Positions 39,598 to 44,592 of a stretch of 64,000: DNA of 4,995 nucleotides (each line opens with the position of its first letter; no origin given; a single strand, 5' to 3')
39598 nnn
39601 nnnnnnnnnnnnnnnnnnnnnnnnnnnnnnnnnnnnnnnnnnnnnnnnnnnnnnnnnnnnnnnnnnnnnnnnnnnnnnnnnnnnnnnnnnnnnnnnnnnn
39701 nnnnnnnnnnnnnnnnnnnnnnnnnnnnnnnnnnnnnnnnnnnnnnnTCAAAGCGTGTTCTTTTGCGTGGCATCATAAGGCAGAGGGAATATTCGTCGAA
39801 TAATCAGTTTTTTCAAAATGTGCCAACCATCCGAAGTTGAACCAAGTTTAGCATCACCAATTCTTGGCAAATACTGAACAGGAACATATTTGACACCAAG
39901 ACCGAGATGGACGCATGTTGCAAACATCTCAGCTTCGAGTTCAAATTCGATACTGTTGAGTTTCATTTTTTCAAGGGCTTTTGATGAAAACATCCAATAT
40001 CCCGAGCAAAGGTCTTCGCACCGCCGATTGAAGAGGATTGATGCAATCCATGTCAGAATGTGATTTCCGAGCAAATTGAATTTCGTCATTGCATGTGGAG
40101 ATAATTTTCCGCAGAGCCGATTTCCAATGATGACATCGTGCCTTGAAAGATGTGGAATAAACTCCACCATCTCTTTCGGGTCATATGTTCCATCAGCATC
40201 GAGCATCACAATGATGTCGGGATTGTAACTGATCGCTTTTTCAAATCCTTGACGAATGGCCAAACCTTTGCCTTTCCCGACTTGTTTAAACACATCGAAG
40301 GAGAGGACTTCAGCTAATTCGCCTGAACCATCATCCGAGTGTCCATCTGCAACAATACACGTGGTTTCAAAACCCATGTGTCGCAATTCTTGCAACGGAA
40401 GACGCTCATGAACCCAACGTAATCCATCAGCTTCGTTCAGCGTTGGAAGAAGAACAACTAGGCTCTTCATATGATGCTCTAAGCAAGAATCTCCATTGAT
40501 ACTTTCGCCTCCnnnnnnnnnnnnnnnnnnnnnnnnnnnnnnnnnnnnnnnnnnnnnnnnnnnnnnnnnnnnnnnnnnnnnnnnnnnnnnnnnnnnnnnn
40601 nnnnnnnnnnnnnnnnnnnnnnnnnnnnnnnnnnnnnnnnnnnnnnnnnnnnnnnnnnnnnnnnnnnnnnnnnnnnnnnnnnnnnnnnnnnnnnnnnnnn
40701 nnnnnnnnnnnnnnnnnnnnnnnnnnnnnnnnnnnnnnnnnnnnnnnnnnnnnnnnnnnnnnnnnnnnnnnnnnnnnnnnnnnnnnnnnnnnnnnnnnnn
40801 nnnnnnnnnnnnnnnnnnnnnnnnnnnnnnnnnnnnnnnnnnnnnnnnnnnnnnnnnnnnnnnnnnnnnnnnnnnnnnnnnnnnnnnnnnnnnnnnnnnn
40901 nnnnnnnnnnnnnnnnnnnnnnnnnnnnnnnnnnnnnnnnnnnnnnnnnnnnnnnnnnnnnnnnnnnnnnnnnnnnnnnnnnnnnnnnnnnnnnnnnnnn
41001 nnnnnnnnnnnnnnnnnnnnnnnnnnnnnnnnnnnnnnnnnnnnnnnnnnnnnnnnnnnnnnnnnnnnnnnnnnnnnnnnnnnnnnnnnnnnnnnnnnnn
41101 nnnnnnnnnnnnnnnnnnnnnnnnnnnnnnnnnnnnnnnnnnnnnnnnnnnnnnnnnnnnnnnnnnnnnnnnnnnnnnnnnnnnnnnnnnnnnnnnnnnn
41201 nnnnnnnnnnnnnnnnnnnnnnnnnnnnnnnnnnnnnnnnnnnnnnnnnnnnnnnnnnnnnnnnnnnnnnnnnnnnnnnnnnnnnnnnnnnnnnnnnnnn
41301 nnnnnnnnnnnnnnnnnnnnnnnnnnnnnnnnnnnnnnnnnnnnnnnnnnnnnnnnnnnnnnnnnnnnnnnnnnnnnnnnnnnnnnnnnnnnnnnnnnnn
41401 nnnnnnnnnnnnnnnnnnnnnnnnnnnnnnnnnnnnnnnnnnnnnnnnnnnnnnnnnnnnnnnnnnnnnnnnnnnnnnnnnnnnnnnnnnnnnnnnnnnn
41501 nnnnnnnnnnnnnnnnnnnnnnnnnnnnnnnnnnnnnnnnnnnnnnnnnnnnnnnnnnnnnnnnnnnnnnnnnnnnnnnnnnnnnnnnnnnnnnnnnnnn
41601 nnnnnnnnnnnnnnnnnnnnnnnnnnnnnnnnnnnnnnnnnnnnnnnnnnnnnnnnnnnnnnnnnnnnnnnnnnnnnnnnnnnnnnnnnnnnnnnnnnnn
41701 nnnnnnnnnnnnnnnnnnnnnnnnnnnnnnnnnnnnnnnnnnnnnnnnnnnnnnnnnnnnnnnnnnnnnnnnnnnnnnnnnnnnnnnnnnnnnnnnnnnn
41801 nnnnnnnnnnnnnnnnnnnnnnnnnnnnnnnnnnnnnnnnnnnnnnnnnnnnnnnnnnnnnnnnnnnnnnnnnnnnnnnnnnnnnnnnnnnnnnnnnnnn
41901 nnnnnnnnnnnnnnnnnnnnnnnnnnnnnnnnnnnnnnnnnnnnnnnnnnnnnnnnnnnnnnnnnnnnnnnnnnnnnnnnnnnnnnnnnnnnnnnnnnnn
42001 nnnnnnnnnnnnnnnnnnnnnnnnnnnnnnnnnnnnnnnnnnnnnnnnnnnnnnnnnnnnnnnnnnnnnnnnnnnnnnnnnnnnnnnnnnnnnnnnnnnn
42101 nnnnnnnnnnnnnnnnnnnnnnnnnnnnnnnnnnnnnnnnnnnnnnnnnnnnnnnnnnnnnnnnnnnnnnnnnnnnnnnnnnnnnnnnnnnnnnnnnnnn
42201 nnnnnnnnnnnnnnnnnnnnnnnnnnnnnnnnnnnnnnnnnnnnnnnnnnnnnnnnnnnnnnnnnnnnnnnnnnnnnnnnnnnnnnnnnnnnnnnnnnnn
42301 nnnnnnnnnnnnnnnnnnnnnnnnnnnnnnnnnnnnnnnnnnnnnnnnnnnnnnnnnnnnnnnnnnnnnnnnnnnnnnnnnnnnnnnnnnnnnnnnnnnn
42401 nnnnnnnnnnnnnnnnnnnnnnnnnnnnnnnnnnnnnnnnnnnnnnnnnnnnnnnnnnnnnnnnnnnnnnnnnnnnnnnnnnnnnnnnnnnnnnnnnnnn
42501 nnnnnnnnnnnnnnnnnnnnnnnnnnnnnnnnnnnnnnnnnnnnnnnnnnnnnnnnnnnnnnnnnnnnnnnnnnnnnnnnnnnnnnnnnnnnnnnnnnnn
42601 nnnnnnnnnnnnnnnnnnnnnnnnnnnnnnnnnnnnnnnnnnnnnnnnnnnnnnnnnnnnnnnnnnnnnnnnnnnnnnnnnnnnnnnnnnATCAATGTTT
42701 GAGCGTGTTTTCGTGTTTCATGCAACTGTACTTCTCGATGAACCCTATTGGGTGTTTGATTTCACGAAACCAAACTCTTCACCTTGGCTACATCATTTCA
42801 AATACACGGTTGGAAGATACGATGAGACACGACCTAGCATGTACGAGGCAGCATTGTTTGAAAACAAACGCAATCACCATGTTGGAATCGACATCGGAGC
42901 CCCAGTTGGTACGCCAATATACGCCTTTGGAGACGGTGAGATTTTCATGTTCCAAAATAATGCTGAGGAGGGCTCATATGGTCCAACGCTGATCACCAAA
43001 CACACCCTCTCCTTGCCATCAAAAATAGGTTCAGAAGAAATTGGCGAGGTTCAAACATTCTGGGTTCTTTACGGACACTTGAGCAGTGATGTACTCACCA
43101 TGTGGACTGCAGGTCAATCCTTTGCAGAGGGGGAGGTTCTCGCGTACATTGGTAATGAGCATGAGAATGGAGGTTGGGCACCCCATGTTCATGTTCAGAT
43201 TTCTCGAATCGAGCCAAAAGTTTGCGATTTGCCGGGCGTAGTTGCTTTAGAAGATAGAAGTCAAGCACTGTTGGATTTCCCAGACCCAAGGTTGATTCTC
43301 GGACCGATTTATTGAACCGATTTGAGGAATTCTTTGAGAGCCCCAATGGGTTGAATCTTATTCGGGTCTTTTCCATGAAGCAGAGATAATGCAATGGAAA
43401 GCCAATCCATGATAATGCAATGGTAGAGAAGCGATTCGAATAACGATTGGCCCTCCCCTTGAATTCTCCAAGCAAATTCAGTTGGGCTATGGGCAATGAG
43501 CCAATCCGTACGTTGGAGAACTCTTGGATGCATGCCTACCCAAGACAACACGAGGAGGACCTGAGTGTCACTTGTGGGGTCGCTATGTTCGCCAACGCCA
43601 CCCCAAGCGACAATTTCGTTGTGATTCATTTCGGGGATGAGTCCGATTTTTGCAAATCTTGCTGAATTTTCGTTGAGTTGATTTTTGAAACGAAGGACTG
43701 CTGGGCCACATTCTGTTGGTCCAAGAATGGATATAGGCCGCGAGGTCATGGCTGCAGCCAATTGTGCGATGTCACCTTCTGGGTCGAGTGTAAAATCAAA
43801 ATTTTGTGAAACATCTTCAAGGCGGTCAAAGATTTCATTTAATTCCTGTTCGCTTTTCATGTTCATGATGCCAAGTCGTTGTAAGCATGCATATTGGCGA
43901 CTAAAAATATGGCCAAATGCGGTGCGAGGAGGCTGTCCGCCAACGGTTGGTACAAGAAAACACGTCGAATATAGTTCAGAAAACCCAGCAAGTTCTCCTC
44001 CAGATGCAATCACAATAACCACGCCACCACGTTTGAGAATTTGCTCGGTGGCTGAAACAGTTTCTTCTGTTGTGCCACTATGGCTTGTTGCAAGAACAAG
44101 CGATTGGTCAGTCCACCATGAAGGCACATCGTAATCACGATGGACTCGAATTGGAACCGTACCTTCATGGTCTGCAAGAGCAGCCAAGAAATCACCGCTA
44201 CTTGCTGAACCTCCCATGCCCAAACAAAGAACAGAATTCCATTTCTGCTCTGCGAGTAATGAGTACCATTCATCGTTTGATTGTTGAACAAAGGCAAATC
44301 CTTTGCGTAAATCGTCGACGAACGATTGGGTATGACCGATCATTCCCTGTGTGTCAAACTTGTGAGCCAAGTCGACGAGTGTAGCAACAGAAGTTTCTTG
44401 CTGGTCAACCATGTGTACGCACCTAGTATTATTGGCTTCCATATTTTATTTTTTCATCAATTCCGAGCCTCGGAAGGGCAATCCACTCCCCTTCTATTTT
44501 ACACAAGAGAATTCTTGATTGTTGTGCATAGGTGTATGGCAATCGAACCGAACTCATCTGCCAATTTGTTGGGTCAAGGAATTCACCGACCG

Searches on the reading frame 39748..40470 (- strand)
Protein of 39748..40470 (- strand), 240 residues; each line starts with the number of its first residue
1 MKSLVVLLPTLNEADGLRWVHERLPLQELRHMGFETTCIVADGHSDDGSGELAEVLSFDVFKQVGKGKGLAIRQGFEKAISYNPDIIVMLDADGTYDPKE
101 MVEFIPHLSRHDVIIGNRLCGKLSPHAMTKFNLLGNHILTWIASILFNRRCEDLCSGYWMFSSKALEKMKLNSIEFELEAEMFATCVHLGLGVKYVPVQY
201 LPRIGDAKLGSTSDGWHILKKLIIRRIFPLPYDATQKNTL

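Call 12: search_protein_families(library=pfam, proteins=[window:39748-40470:-], max_evalue=0.0001)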
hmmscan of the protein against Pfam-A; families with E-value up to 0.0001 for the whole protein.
window:39748-40470:- (240 aa): 1 family
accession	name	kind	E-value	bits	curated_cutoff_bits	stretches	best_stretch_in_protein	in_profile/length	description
PF00535.33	Glycos_transf_2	-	3e-11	44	23.3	1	6-168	2-166/168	Glycosyl transferase family 2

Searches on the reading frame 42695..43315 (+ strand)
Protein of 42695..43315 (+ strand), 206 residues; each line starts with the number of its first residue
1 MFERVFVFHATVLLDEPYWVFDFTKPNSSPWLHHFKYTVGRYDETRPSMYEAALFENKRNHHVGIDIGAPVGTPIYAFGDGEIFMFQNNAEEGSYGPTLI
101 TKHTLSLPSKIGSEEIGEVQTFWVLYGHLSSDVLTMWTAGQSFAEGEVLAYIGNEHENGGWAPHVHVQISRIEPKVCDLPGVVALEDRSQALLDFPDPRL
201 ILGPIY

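Call 13: search_protein_families(library=pfam, proteins=[window:42695-43315:+], max_evalue=0.0001)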
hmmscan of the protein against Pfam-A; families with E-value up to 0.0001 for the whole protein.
window:42695-43315:+ (206 aa): 1 family
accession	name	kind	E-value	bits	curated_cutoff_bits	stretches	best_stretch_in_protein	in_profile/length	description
PF01551.29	Peptidase_M23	-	6.4e-13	49.2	28.7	1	61-171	2-89/96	Peptidase family M23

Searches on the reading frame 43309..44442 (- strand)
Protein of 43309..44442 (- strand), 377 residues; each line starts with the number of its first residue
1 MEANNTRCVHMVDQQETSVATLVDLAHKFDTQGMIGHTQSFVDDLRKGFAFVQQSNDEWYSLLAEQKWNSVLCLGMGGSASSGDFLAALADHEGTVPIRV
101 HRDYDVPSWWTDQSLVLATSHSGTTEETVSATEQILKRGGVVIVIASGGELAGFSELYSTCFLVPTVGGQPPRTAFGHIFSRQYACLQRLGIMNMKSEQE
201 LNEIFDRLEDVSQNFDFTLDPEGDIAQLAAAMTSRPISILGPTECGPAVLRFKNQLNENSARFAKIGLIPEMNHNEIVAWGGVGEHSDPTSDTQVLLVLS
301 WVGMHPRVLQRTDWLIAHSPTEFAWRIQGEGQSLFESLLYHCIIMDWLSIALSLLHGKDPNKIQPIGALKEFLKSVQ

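Call 13: search_protein_families(library=pfam, proteins=[window:43309-44442:-], max_evalue=0.0001)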
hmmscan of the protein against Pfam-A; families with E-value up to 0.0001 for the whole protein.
window:43309-44442:- (377 aa): 2 families
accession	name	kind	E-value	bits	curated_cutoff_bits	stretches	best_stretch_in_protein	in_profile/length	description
PF10432.14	bact-PGI_C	-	2e-27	96.4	24.5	1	226-372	6-150/151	Bacterial phospho-glucose isomerase C-terminal SIS domain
PF01380.27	SIS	-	1.9e-06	28.1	25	1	67-147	4-88/131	SIS domain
